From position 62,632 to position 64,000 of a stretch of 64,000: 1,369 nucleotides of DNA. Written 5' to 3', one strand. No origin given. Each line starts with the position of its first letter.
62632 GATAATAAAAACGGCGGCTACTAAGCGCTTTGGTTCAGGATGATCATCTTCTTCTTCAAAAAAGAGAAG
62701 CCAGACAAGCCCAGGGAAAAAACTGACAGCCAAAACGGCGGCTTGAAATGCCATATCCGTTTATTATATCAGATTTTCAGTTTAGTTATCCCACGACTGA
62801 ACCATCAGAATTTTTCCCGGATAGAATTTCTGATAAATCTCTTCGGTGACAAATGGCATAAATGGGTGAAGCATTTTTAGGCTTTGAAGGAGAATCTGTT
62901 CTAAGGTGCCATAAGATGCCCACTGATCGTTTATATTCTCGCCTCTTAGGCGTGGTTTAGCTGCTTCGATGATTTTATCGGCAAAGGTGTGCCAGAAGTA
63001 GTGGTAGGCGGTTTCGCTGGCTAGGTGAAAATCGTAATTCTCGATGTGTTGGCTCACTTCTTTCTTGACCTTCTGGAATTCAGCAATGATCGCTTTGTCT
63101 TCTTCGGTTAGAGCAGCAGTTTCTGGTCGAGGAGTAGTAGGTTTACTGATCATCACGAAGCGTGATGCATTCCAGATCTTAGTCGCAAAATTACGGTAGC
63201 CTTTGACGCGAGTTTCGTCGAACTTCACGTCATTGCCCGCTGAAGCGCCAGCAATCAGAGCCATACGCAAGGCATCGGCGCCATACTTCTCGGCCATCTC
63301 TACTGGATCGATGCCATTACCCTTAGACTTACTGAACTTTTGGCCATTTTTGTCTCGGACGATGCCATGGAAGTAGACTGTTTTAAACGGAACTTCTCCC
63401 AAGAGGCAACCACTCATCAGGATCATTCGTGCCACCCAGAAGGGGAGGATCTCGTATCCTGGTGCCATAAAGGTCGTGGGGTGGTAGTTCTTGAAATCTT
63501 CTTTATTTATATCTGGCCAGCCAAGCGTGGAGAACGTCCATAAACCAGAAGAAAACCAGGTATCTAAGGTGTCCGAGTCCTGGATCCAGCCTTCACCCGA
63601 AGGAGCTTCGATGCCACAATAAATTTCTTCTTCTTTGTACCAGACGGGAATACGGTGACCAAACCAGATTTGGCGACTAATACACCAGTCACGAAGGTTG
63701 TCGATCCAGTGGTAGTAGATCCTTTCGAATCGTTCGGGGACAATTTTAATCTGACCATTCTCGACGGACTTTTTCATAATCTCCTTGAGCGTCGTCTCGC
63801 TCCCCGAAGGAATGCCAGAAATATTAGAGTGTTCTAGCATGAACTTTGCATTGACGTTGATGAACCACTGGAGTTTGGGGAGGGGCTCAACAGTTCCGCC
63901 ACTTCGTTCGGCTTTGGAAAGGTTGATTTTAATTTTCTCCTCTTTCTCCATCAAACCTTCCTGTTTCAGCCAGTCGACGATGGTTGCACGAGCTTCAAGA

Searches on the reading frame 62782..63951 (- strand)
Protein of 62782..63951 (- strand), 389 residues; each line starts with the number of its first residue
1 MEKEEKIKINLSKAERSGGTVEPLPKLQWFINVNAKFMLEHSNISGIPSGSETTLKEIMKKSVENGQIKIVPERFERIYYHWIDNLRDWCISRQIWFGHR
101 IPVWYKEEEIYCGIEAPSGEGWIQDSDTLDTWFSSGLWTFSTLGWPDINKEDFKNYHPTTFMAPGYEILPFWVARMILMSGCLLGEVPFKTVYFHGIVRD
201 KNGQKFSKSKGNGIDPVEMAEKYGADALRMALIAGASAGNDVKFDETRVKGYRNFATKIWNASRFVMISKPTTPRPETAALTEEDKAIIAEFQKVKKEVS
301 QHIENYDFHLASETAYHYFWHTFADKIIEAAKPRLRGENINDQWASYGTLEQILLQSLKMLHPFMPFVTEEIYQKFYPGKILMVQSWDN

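Call 75: search_protein_families(library=pfam, proteins=[window:62782-63951:-], max_evalue=0.00001)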
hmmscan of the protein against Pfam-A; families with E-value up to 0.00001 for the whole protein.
window:62782-63951:- (389 aa): 3 families
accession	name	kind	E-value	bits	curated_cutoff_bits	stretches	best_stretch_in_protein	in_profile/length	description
PF00133.28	tRNA-synt_1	-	1.3e-62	212.4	22.7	2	123-245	293-414/414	tRNA synthetases class I (I, L, M and V)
PF08264.19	Anticodon_1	-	4.9e-28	98.3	25.1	1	285-388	1-105/148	Anticodon-binding domain of tRNA ligase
PF09334.17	tRNA-synt_1g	-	5.7e-13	48.8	20.1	1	58-250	194-372/391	tRNA synthetases class I (M)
